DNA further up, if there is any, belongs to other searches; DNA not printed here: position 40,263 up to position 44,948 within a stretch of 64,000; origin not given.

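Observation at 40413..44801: Giant Cys-rich Asp-box propeller protein with signal peptide and C-terminal anchor: S-layer/envelope candidate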

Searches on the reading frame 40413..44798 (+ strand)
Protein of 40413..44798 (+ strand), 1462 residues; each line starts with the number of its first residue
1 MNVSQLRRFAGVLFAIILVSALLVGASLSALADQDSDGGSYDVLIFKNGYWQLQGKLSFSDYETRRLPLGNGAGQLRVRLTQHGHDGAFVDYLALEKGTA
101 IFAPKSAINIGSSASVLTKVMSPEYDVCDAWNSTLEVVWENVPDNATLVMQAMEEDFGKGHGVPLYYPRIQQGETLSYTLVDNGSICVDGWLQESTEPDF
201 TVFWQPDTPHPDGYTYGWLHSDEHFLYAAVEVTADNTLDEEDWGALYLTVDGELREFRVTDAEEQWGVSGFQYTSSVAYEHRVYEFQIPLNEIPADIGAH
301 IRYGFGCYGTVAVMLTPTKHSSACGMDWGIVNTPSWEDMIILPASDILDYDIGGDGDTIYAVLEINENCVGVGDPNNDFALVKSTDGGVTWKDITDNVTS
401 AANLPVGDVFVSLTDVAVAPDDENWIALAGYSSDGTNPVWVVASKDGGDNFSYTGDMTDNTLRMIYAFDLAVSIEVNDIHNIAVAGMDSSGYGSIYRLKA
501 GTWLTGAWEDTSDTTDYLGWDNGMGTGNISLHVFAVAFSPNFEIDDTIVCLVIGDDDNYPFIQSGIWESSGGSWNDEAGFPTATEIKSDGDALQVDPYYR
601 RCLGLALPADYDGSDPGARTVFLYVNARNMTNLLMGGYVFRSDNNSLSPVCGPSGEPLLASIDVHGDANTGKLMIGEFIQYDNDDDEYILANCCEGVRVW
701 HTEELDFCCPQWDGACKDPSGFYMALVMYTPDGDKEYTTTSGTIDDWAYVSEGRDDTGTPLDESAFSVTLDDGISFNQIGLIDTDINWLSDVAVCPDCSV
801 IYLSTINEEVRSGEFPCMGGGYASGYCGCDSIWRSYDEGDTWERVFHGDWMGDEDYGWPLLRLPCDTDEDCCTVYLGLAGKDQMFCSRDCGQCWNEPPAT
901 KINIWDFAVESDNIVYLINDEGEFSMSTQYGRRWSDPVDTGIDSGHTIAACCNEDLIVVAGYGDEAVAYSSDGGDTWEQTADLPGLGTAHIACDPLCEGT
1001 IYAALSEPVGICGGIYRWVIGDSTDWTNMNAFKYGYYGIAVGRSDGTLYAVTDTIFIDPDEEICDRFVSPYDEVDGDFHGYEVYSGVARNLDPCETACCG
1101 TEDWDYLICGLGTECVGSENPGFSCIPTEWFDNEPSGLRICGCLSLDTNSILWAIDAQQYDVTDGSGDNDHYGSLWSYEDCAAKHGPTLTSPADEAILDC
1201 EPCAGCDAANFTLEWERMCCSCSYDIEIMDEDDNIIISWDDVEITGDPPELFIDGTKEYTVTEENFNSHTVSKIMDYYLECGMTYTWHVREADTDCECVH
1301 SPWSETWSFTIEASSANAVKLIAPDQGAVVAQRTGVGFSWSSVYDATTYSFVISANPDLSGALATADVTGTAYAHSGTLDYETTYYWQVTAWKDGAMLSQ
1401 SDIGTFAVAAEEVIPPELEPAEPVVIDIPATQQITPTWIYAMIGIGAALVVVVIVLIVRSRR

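Call 4: search_protein_families(library=pfam, proteins=[window:40413-44798:+], max_evalue=1)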
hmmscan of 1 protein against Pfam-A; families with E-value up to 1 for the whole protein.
window:40413-44798:+ (1462 aa): 4 families
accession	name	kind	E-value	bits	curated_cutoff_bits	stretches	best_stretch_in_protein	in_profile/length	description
PF02012.26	BNR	-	7.3e-05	22.6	27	0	969-978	2-11/12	BNR/Asp-box repeat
PF25788.1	Ig_Rha78A_N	-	0.0026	18.5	27.4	1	1360-1407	53-100/105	Rha78A-like, N-terminal immunoglobulin domain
PF15902.12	Sortilin-Vps10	-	0.0032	16.8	33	0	831-918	2-86/446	Sortilin, neurotensin receptor 3,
PF13088.12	BNR_2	-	0.0089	15.8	31.4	1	382-460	189-257/277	BNR repeat-like domain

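Call 5: search_protein_families(library=ncbifam, proteins=[window:40413-44798:+], max_evalue=1)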
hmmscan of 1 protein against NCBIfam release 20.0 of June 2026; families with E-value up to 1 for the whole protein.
window:40413-44798:+ (1462 aa): 1 family
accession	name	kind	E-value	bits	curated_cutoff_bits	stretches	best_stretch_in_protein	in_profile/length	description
NF045728.1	glycosyl_F510_1955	equivalog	7e-12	45.1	175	1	833-1004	75-237/246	F510_1955 family glycosylhydrolase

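Call 6: find_homologous_proteins(query=window:40413-44798:+)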
Query window:40413-44798:+ (1462 aa): 133 proteins with E <= 0.001 among 8000 candidates; the best 120 are listed.
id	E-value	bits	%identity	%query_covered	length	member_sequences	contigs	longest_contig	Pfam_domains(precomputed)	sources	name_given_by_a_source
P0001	0.0e+0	2209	67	100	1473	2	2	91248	-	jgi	jgi:hypothetical protein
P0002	0.0e+0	2200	67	100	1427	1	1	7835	-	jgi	-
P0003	0.0e+0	2162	66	100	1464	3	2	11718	-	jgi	jgi:hypothetical protein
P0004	0.0e+0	2038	64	100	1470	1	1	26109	-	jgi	-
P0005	0.0e+0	1641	72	69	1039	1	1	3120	PF02012.27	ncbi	ncbi:hypothetical protein ACFLTJ_04035, partial [Chloroflexota bacterium]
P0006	0.0e+0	1542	66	73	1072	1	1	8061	-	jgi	jgi:photosystem II stability/assembly factor-like uncharacterized protein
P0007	0.0e+0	1514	61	79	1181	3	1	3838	-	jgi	jgi:hypothetical protein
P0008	0.0e+0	1504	62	78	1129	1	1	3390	PF13088.13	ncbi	ncbi:hypothetical protein ACFLVY_02485, partial [Chloroflexota bacterium]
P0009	0.0e+0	1481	61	74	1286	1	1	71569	-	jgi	jgi:hypothetical protein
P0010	0.0e+0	1469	61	80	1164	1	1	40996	-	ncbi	ncbi:WD40/YVTN/BNR-like repeat-containing protein [Chloroflexota bacterium]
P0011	0.0e+0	1468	60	78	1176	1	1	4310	-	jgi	-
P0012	0.0e+0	1442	59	80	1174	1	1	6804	-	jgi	jgi:hypothetical protein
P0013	0.0e+0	1441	60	74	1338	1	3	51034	-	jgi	jgi:hypothetical protein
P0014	0.0e+0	1441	58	80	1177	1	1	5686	-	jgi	jgi:hypothetical protein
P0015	0.0e+0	1433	58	80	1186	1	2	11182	-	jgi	jgi:hypothetical protein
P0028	0.0e+0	1360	57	80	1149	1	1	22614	-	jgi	jgi:hypothetical protein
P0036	0.0e+0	1332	58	74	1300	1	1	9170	PF25852.1,PF15902.13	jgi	jgi:photosystem II stability/assembly factor-like uncharacterized protein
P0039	0.0e+0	1312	57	74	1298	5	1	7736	-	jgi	jgi:hypothetical protein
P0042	0.0e+0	1296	55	79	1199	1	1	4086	-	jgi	jgi:hypothetical protein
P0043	0.0e+0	1295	55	79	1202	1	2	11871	-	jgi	jgi:hypothetical protein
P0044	0.0e+0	1295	64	66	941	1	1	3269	-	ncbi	ncbi:hypothetical protein ACFLVY_02510, partial [Chloroflexota bacterium]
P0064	0.0e+0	1219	54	79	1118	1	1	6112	PF02012.27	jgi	-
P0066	0.0e+0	1206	53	78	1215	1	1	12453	-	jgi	jgi:hypothetical protein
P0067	0.0e+0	1186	51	79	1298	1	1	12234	-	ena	-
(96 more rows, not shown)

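Call 15: search_solved_structures(query=window:40413-44798:+, max_evalue=1, show_alignments=2)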
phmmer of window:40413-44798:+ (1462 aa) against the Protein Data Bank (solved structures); distinct sequences matched with E-value up to 1: 0.

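Call 30: find_related_loci(query=A1, collection=genome_contigs, flank=3000)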
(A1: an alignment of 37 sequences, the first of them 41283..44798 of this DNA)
Query A1 (1172 aa) in genome_contigs; peptide patterns used: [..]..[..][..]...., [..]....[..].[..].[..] (x = any residue, [..] = any of these).
333 stretches matched a pattern; 311 encode a relative of the query (tblastn E <= 1e-3); the best 80 are kept; 80 distinct loci.
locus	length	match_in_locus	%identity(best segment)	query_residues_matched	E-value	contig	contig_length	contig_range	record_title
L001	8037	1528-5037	57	37-1172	0e+0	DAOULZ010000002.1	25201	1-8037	MAG TPA_asm: Dehalococcoidales bacterium isolate W31_71 k127_145432, whole genome shotgun sequence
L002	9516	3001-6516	57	22-1172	0e+0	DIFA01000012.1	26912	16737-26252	MAG TPA_asm: Dehalococcoidia bacterium UBA5760 UBA5760_contig_8368, whole genome shotgun sequence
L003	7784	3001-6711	54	7-1172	0e+0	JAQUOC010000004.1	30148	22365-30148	MAG: Dehalococcoidales bacterium isolate STD1_192 NODE_3106_length_30148_cov_3.904633_Sandtown_D1, whole genome shotgun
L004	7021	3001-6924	59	31-1156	0e+0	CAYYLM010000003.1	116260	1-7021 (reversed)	MAG TPA_asm: uncultured Dehalococcoidales bacterium isolate binchicken_co178_261 genome assembly, contig: NODE_313_lengt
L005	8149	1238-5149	50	11-1172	0e+0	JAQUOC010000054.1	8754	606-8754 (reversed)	MAG: Dehalococcoidales bacterium isolate STD1_192 NODE_24608_length_8754_cov_3.158108_Sandtown_D1, whole genome shotgun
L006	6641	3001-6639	53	36-1110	0e+0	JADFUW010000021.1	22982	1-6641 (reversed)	MAG: Chloroflexota bacterium isolate C2.bin.4 k83_2093506, whole genome shotgun sequence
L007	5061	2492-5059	60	36-887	0e+0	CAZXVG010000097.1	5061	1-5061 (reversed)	MAG TPA_asm: uncultured Dehalococcoidales bacterium isolate binchicken_co163_172 genome assembly, contig: NODE_29092_len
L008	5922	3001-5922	51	11-1015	0e+0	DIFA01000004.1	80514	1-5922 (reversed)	MAG TPA_asm: Dehalococcoidia bacterium UBA5760 UBA5760_contig_10845, whole genome shotgun sequence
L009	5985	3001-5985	50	11-1015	0e+0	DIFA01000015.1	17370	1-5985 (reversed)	MAG TPA_asm: Dehalococcoidia bacterium UBA5760 UBA5760_contig_12572, whole genome shotgun sequence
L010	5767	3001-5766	54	22-906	0e+0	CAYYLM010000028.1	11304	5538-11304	MAG TPA_asm: uncultured Dehalococcoidales bacterium isolate binchicken_co178_261 genome assembly, contig: NODE_6998_leng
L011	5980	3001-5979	57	7-814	0e+0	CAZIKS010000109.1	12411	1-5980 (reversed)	MAG TPA_asm: uncultured Pirellulales bacterium isolate SRP068000_co4_338 genome assembly, contig: NODE_7131_length_12411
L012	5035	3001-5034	58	1-635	0e+0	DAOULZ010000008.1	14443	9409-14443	MAG TPA_asm: Dehalococcoidales bacterium isolate W31_71 k127_835376, whole genome shotgun sequence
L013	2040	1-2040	56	158-817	0e+0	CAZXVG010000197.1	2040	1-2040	MAG TPA_asm: uncultured Dehalococcoidales bacterium isolate binchicken_co163_172 genome assembly, contig: NODE_137317_le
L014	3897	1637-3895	58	32-658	0e+0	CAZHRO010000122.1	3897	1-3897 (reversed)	MAG TPA_asm: uncultured Dehalococcoidales bacterium isolate binchicken_co19_471 genome assembly, contig: NODE_42342_leng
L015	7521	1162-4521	37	38-1172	0e+0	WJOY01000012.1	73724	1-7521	MAG: Dehalococcoidia bacterium isolate 1244-C3-H4-B3 C3H4_C7, whole genome shotgun sequence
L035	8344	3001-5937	29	15-1128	1e-85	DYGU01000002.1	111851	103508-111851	MAG TPA_asm: Dehalococcoides mccartyi isolate BE2012_46_32 Afr_mines_BE2012_85_length_111851_cov_13_617536, whole genome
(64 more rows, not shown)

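Call 33: find_homologous_proteins(query=L035:2890-6048:+, max_evalue=1e-10)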
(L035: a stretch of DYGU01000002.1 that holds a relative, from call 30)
Query L035:2890-6048:+ (1053 aa): 318 proteins with E <= 1e-10 among 8000 candidates; the best 120 are listed.
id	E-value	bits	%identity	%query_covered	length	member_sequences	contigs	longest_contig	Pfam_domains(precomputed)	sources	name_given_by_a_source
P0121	0.0e+0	2365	100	99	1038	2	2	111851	PF15902.13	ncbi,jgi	-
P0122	0.0e+0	1115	53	96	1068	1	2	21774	PF15902.13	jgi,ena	-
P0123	1.3e-292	992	48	98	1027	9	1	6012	PF25852.1,PF02012.27,PF15902.13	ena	-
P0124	1.8e-285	968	48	98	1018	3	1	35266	PF02012.27,PF15902.13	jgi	jgi:hypothetical protein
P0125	3.0e-283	961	48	98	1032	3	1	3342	PF25852.1,PF02012.27,PF15902.13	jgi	-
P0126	2.8e-281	954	47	98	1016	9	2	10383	PF15902.13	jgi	-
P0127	9.9e-279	946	48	98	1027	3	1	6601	PF02012.27,PF15902.13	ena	-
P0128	1.6e-267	909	47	96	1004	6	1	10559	PF15902.13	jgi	-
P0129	1.3e-266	906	47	97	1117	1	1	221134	PF15902.13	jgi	-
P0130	1.4e-266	905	46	97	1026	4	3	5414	PF02012.27,PF15902.13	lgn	-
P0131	1.7e-266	905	48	92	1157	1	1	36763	PF25852.1,PF15902.13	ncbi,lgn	-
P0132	3.1e-266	904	47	96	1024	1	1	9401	PF02012.27,PF15902.13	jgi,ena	-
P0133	4.8e-266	904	46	98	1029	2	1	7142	PF02012.27,PF15902.13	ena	-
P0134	1.7e-264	899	47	98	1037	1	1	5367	PF02012.27,PF15902.13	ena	-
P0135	1.2e-262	892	45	97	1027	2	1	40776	PF25852.1,PF02012.27,PF15902.13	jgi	-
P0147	5.7e-252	857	45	96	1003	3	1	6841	PF02012.27,PF15902.13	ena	-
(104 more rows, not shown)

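Call 41: predict_structure(alignment_id=A1)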
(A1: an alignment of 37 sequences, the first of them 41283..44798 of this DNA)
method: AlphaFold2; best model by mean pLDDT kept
length: 1172 residues; sequences in the alignment: 37
mean_pLDDT: 82.6   pTM: 0.79
mean pLDDT of the five models: 82.6, 81.0, 80.9, 79.8, 79.5
residues with pLDDT >= 90: 536; 70-90: 446; 50-70: 108; < 50: 82
segments of 3 or more residues with pLDDT < 50: 1-33, 972-985, 1025-1027, 1122-1146
pLDDT, mean of each block of 10 residues (from residue 1): 32 31 29 68 91 93 96 91 91 96 96 88 94 96 80 95 90 91 92 93 90 78 78 81 94 91 91 82 78 90 86 94 90 95 93 88 89 93 92 86 89 81 90 92 93 67 66 92 91 93 93 87 69 81 92 93 81 87 94 94 93 96 94 93 93 95 87 95 92 93 91 88 85 92 91 91 89 78 59 92 75 86 76 76 91 83 92 70 88 88 81 57 86 89 85 85 66 45 55 88 85 90 62 63 76 81 85 85 84 85 75 79 37 32 44 75 71 40
secondary structure, 60 per line:
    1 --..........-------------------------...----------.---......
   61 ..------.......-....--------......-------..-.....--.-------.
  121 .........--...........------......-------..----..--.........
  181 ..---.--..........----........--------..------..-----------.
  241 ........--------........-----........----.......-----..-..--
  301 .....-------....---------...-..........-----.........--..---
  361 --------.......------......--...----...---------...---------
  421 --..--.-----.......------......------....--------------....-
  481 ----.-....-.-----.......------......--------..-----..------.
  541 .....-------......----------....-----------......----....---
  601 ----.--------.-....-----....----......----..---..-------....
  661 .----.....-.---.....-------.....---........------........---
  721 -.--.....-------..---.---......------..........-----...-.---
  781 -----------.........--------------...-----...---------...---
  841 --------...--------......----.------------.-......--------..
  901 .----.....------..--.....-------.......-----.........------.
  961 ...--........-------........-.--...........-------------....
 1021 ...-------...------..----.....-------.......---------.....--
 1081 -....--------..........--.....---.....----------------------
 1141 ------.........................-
elements in order (helices of 4 or more, strands of 3 or more residues): H3-12 E38-40 E55-62 E69-75 H77-80 E89-94 H105-109 E120-129 E132-142 E149-154 E172-182 E189-198 E203-210 E240-248 E257-264 E270-277 E282-284 H285-288 E301-305 E313-316 E330-339 E345-353 E369-375 E382-387 E390-392 E397-399 E409-411 E433-439 E446-451 H458-461 E476-479 E487-490 E498-504 E511-516 E540-545 E553-558 E569-572 E584-589 E594-597 E616-619 E625-628 E633-638 E657-661 E666-670 E676-680 E688-692 E696-703 E710-717 E725-729 E746-751 E758-767 E792-800 E815-817 E823-825 E835-837 E849-851 E860-865 E885-890 E899-901 E906-910 E921-925 E933-939 E945-953 E960-963 E966-973 E981-988 E993-1003 E1017-1023 E1031-1033 E1046-1050 E1058-1064 E1074-1078 E1082-1085 E1094-1103 E1106-1110 E1114-1118 H1147-1171
